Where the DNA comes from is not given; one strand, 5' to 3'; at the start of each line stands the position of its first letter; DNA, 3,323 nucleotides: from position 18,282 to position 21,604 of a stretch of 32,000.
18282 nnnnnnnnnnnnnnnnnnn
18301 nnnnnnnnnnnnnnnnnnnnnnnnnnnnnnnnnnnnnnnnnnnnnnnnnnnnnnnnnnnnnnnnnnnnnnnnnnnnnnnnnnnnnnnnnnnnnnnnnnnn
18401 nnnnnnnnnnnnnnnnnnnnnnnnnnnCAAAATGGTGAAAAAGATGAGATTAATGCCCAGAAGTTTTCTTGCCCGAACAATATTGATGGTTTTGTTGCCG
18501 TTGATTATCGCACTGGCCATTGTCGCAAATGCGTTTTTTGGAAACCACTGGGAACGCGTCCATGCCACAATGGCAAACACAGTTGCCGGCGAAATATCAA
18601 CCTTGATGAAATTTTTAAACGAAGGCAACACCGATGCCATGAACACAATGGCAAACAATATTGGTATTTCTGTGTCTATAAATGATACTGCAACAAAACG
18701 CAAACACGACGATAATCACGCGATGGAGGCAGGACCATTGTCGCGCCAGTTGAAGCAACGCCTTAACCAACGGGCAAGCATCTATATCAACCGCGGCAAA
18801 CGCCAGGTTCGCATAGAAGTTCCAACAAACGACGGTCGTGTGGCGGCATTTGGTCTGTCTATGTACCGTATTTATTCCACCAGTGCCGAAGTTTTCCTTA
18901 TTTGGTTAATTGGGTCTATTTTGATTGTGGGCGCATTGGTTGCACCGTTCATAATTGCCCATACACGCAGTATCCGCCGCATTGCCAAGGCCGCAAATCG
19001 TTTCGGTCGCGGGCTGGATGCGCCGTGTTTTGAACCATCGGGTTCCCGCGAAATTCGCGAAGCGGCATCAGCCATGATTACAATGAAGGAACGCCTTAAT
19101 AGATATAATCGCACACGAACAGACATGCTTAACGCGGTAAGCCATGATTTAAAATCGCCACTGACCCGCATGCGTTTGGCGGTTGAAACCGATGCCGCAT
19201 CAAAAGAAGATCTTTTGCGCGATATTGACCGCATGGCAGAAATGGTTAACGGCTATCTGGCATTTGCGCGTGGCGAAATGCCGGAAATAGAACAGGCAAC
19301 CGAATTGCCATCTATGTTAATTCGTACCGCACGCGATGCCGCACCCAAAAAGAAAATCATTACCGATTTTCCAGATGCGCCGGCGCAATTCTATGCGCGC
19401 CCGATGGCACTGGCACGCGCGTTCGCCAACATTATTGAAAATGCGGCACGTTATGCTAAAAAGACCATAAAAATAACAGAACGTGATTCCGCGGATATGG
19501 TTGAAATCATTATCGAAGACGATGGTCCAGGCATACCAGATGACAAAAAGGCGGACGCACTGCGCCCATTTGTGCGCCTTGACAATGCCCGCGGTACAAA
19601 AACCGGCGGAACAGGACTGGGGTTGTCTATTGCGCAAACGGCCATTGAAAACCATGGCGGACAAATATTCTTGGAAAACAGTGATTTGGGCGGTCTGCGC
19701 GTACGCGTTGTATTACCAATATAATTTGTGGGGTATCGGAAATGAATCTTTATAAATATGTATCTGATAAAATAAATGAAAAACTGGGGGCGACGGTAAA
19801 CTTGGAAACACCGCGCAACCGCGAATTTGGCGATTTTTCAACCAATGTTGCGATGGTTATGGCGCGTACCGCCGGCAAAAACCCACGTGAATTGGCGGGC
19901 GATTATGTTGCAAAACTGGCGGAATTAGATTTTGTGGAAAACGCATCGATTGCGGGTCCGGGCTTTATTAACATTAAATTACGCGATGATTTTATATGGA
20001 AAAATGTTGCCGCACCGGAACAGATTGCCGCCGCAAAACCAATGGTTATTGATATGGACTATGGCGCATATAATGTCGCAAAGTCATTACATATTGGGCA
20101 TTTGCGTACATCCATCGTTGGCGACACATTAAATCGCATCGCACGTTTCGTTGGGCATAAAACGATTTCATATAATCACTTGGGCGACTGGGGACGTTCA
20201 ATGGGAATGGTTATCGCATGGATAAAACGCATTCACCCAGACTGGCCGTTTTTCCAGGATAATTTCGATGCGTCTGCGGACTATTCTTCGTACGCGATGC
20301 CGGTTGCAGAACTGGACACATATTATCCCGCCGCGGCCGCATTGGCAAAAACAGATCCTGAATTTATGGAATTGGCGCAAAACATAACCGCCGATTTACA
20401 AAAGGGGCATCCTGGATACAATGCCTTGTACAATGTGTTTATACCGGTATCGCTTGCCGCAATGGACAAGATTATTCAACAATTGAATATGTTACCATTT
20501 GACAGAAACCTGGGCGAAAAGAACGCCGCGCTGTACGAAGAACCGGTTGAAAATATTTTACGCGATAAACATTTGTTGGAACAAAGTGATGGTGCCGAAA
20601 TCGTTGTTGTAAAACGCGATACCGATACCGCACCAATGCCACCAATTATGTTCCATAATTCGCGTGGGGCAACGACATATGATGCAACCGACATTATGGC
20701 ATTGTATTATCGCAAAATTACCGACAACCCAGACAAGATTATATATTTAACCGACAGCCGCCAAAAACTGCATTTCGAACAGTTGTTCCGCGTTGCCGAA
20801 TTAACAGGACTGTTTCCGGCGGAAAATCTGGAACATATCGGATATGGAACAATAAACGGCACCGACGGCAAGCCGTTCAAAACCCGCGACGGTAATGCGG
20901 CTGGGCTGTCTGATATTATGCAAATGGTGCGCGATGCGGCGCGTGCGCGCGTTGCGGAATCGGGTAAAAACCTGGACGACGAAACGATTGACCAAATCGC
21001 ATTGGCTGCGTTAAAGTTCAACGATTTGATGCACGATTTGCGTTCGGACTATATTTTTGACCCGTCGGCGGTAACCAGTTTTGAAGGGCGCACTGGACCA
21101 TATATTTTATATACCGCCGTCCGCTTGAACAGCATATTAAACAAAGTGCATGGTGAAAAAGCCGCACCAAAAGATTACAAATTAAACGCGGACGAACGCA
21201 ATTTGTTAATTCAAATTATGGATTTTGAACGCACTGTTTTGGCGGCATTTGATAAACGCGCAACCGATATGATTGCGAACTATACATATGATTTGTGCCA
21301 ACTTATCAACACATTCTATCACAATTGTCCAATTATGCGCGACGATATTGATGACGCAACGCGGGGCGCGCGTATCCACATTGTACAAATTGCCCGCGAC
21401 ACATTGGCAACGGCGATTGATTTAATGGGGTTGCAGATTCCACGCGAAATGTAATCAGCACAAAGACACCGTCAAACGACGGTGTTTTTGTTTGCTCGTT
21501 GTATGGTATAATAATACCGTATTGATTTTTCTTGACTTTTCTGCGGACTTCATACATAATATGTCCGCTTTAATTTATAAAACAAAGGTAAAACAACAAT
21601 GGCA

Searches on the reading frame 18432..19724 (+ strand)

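Call 23: search_protein_families(library=ncbifam, proteins=[window:18432-19724:+], max_evalue=1e-10)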
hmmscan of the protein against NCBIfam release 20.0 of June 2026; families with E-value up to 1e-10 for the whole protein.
window:18432-19724:+ (430 aa): 47 families (the best 25 are shown)
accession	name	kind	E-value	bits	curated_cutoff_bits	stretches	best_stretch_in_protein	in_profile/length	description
NF007004.0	PRK09467.1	equivalog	1.1e-65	222.2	415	1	3-430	2-436/440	two-component system sensor histidine kinase EnvZ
NF007007.0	PRK09470.1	equivalog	7.5e-49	166.9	486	1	176-430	191-459/463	envelope stress sensor histidine kinase CpxA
NF007898.0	PRK10604.1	equivalog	5.2e-44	151.1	478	1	103-430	87-423/433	two-component system sensor histidine kinase RstB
NF045900.1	HisKinCpxALeg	equivalog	8.8e-35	120.3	800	1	163-430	162-451/451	two-component system sensor histidine kinase CpxA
NF012163.2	BaeS_SmeS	equivalog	4.1e-29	101.8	500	1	156-429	165-457/457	sensor histidine kinase efflux regulator BaeS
TIGR02966.1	phoR_proteo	equivalog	1.3e-27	96.8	334.2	1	221-415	106-320/333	phosphate regulon sensor histidine kinase PhoR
NF033092.0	HK_WalK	equivalog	7.8e-27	94.1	725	1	224-430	367-594/594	cell wall metabolism sensor histidine kinase WalK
NF008312.0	PRK11100.1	equivalog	1.2e-26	93.6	356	1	157-429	189-473/477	two-component system sensor histidine kinase CreC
TIGR01386.1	cztS_silS_copS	subfamily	2.2e-26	92.9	292.55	1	74-418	76-446/457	heavy metal sensor histidine kinase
NF007837.0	PRK10549.1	equivalog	2.7e-26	92.3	603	1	158-430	167-458/466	envelope stress sensor histidine kinase BaeS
NF046044.1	PnpS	equivalog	8.2e-25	87.6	400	1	221-428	162-389/390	two-component system histidine kinase PnpS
NF008025.0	PRK10755.1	equivalog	8.1e-23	80.7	314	1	197-429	111-355/362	two-component system sensor histidine kinase PmrB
NF006800.0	PRK09303.1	equivalog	1.2e-22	80.4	342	1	219-429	141-376/383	histidine kinase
NF033091.0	HK_VanS_ACDEFG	equivalog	1.9e-22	79.7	400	1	226-428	71-292/293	vancomycin resistance histidine kinase VanS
NF008468.0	PRK11360.1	equivalog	7.7e-22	77.4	646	1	216-430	381-608/616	two-component system sensor histidine kinase AtoS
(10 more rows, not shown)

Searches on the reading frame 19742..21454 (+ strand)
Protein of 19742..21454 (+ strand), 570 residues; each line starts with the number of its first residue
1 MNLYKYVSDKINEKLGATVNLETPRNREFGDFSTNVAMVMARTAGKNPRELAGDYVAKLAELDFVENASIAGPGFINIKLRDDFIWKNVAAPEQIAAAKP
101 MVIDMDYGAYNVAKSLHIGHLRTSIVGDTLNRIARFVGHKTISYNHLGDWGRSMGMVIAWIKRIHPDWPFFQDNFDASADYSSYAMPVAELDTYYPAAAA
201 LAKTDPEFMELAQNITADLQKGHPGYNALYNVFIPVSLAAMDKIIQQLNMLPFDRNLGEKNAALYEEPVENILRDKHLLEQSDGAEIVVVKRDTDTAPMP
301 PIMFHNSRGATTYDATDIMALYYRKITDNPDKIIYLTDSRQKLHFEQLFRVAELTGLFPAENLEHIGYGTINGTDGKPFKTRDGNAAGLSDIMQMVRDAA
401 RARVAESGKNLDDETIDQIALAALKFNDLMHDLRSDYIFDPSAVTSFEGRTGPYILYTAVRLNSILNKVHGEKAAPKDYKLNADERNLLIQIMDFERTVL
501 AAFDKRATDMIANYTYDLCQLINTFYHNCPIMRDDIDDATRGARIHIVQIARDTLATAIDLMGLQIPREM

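Call 23: search_protein_families(library=ncbifam, proteins=[window:19742-21454:+], max_evalue=1e-10)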
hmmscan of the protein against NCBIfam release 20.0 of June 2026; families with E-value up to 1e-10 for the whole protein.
window:19742-21454:+ (570 aa): 4 families
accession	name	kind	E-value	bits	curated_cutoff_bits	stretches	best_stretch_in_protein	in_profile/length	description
TIGR00456.1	argS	equivalog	3.2e-98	329.5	261.65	1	15-570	20-569/569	arginine--tRNA ligase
NF002447.0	PRK01611.3-4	equivalog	1.2e-52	179.2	460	2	329-570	358-613/613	arginine--tRNA ligase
NF002446.0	PRK01611.3-3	equivalog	4.5e-49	167.3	399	2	299-570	364-636/636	arginine--tRNA ligase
NF045898.1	ArgS_rel_codon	equivalog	7.6e-20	71.6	340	1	12-141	24-150/327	ArgS-related anticodon-binding protein NrtL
